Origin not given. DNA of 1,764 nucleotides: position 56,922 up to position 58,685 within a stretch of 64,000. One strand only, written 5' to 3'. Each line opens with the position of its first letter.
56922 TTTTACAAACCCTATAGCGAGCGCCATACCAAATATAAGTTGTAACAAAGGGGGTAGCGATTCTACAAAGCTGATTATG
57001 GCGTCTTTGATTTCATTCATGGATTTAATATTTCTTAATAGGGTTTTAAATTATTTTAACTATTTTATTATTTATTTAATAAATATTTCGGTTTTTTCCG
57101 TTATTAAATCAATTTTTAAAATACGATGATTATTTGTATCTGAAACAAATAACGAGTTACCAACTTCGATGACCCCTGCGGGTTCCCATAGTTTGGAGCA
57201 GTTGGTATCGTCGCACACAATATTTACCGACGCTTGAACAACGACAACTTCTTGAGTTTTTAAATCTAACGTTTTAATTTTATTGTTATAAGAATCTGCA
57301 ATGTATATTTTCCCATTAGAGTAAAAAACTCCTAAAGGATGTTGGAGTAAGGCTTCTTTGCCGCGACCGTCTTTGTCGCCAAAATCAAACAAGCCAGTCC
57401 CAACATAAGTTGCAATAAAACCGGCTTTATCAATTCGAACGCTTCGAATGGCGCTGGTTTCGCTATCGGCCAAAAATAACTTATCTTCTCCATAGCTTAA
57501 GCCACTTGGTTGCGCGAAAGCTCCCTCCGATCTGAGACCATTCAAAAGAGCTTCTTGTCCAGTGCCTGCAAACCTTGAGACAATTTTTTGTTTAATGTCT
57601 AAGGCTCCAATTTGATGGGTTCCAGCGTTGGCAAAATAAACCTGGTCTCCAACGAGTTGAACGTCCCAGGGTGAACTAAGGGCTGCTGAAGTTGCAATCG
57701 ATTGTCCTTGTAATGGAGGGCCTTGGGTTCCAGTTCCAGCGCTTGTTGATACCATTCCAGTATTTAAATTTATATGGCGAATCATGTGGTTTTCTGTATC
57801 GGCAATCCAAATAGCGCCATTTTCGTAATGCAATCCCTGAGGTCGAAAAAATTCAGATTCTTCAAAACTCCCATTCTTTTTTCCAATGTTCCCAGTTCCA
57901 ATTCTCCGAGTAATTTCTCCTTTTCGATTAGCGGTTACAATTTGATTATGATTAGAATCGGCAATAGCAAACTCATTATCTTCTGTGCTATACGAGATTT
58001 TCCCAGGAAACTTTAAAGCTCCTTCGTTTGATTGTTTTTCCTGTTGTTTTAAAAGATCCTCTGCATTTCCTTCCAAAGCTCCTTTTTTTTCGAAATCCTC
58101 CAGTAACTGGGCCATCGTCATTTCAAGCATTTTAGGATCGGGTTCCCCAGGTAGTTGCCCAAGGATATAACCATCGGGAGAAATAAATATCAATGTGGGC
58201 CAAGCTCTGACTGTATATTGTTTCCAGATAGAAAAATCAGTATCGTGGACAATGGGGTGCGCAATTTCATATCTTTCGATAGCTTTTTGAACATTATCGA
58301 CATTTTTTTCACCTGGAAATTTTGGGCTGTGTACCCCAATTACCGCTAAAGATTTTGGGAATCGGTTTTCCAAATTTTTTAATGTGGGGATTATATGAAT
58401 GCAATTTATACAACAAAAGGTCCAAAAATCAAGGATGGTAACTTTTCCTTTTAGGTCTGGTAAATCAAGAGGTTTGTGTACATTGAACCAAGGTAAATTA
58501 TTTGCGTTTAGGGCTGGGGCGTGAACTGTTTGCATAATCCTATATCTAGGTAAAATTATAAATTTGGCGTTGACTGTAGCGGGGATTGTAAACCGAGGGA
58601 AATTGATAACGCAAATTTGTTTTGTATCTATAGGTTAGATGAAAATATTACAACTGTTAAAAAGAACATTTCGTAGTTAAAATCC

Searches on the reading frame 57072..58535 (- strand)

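Call 16: search_protein_families(library=pfam, proteins=[window:57072-58535:-], max_evalue=0.001)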
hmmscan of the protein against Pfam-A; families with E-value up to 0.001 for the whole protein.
window:57072-58535:- (487 aa): 6 families
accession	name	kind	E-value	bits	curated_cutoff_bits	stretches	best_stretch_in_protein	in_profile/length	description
PF01436.27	NHL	-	2.4e-22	78.2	20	0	397-421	1-26/28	NHL repeat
PF13905.12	Thioredoxin_8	-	1.1e-11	45.4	27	1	30-124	1-94/94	Thioredoxin-like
PF00578.27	AhpC-TSA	-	1.8e-10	41.3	26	1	19-124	13-121/124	AhpC/TSA family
PF08534.16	Redoxin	-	2.2e-05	24.7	26.6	1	21-125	19-129/148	Redoxin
PF21959.2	DUF6923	-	2.7e-05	24.5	27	0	225-271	126-173/234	Repeat of unknown function (DUF6923)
PF25021.1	TEN_NHL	-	6.3e-05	22.5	27.1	0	397-483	30-107/357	Teneurin NHL domain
